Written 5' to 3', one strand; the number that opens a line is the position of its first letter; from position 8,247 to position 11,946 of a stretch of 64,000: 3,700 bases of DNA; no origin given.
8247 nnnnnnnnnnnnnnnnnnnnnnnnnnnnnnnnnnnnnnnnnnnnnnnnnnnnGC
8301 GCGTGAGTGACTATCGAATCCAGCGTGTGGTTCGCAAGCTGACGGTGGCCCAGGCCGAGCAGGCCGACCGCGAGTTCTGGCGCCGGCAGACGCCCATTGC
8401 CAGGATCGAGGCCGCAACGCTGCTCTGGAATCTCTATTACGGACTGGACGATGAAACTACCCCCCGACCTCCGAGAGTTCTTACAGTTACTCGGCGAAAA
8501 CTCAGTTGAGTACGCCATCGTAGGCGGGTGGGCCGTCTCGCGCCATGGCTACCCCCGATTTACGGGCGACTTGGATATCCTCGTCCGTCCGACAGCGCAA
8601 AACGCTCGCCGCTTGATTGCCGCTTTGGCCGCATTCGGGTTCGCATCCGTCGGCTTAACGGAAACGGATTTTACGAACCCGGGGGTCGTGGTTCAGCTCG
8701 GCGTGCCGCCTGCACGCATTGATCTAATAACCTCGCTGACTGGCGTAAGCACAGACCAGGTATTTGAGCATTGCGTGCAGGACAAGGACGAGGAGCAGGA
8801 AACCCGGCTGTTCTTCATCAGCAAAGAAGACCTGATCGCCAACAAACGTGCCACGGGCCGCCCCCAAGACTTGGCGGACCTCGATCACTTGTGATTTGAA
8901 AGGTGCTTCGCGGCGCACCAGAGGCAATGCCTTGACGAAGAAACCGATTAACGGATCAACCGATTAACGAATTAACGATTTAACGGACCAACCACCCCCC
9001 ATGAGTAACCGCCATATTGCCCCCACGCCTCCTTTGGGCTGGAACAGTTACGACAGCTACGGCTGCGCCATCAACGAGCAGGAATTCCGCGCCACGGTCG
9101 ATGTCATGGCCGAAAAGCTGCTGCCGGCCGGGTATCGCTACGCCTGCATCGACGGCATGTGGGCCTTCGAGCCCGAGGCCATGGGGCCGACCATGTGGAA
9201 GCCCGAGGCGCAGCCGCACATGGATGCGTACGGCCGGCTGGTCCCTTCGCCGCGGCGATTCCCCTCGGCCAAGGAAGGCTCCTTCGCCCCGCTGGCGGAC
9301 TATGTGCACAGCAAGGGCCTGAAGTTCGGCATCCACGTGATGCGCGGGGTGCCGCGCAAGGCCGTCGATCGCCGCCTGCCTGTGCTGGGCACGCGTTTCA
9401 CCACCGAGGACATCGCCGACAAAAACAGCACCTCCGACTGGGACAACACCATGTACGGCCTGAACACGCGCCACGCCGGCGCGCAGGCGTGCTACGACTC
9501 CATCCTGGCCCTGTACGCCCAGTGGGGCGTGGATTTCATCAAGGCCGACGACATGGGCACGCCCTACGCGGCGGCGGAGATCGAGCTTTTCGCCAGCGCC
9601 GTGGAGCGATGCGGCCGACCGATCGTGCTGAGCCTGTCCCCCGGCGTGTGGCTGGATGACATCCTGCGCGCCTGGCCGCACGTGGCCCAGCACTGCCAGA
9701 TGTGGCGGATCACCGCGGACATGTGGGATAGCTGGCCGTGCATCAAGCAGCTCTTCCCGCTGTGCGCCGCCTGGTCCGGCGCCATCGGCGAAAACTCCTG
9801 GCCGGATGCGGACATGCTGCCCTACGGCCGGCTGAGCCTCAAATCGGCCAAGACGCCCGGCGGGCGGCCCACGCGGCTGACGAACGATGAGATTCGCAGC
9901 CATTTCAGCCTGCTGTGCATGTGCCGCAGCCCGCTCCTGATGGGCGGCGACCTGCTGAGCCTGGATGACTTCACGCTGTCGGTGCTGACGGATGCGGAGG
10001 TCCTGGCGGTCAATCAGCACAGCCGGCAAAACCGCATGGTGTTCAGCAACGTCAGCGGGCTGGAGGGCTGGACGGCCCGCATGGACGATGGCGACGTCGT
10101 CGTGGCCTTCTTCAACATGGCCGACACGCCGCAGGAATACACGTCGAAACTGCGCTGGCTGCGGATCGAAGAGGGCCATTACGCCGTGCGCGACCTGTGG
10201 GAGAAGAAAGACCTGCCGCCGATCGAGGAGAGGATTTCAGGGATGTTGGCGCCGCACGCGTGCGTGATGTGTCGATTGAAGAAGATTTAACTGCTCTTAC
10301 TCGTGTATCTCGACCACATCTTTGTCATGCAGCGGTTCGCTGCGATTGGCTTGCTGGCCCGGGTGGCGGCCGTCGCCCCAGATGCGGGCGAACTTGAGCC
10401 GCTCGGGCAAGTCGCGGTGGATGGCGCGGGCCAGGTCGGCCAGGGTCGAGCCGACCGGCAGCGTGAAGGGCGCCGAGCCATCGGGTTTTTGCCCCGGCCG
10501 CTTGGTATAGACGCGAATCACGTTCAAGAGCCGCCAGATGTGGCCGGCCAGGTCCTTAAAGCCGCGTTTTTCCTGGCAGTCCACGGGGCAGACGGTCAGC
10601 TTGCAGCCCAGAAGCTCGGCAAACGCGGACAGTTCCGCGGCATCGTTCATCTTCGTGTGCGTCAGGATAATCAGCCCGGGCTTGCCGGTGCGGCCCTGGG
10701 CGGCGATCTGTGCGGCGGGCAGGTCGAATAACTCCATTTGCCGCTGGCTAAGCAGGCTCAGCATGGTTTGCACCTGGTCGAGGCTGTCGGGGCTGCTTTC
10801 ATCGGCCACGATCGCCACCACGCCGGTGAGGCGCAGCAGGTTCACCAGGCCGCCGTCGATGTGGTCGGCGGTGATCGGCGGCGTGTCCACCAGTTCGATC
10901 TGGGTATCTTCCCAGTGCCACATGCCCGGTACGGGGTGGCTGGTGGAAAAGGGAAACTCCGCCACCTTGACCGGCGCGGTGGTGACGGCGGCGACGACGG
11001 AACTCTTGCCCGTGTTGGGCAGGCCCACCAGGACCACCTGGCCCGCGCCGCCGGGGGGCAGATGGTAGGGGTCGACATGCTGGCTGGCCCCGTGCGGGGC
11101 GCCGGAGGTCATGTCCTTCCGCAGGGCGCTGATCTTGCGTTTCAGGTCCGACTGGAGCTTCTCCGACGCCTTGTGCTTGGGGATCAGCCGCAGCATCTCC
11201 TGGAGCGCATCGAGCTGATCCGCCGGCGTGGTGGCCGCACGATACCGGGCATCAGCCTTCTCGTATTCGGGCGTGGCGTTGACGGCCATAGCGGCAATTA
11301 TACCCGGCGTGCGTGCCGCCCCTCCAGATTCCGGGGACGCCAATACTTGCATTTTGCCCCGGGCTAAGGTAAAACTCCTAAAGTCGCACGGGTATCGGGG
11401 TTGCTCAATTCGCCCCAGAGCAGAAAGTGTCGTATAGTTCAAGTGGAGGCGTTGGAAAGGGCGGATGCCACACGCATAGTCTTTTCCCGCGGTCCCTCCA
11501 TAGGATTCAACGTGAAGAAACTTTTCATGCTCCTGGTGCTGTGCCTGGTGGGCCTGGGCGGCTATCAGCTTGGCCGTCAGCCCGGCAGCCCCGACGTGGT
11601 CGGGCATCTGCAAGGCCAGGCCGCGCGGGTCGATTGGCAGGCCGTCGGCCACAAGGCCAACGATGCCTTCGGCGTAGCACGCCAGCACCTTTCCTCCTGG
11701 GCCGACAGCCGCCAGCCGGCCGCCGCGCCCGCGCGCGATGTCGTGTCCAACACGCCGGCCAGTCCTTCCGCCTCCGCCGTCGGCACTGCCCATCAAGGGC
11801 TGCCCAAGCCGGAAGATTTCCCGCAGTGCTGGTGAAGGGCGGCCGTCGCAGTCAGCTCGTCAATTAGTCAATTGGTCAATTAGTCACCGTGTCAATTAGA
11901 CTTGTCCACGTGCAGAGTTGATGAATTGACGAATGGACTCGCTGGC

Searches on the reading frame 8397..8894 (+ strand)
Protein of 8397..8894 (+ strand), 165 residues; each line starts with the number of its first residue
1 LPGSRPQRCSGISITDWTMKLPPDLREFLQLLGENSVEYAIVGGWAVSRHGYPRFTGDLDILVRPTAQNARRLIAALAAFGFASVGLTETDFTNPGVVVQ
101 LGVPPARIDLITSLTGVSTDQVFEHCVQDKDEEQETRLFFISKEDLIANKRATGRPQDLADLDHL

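Call 70: search_protein_families(library=pfam, proteins=[window:8397-8894:+], max_evalue=0.0001)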
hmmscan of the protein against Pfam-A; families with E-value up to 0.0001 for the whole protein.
window:8397-8894:+ (165 aa): 1 family
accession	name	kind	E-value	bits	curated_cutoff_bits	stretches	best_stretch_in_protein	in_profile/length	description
PF19502.5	DUF6036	-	9.4e-05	22.7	23.6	0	30-162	12-115/164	Nucleotidyltransferase of unknown function (DUF6036)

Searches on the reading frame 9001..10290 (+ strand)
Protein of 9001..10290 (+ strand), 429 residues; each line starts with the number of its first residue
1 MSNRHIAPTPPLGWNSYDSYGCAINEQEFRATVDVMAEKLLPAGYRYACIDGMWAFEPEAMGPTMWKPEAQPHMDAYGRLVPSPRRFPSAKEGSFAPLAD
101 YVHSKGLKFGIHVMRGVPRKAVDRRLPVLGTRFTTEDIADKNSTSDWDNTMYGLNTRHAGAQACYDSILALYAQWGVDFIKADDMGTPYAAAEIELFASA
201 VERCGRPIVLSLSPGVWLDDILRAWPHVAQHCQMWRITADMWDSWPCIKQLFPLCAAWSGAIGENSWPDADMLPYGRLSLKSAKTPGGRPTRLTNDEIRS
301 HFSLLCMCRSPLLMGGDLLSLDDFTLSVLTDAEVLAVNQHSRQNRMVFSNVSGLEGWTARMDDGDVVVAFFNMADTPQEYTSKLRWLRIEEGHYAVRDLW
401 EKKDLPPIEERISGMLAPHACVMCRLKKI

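Call 70: search_protein_families(library=pfam, proteins=[window:9001-10290:+], max_evalue=0.0001)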
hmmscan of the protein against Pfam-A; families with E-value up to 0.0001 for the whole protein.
window:9001-10290:+ (429 aa): 2 families
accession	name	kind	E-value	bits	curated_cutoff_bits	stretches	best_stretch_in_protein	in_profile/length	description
PF16499.11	Melibiase_2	-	3.1e-24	86.2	23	2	160-339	109-283/284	Alpha galactosidase A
PF17801.7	Melibiase_C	-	1.7e-12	47.7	22.9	1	354-426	4-71/71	Alpha galactosidase C-terminal beta sandwich domain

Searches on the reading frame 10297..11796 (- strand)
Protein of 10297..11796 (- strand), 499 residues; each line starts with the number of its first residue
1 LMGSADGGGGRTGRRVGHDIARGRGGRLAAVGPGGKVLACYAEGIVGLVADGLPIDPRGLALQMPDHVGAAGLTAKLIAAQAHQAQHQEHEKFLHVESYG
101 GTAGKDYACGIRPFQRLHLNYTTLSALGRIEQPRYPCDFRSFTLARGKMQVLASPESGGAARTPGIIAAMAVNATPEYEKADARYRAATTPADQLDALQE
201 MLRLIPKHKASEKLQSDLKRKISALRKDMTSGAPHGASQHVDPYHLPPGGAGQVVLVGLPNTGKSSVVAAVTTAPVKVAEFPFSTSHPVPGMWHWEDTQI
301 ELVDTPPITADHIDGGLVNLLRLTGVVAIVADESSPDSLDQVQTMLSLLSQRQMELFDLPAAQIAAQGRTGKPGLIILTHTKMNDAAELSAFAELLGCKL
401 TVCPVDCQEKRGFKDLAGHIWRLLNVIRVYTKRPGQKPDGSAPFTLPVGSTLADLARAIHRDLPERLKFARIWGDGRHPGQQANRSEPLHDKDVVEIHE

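Call 70: search_protein_families(library=pfam, proteins=[window:10297-11796:-], max_evalue=0.0001)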
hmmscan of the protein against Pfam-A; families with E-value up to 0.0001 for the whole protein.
window:10297-11796:- (499 aa): 3 families
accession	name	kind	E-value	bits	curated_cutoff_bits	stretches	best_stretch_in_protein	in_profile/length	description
PF01926.29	MMR_HSR1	-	4.1e-15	56.3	21.9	1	253-348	1-99/113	50S ribosome-binding GTPase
PF02824.27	TGS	-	3.5e-13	49.8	22.2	1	427-498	1-59/60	TGS domain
PF02421.24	FeoB_N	-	7.5e-07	29.2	27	1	253-307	2-56/156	Ferrous iron transport protein B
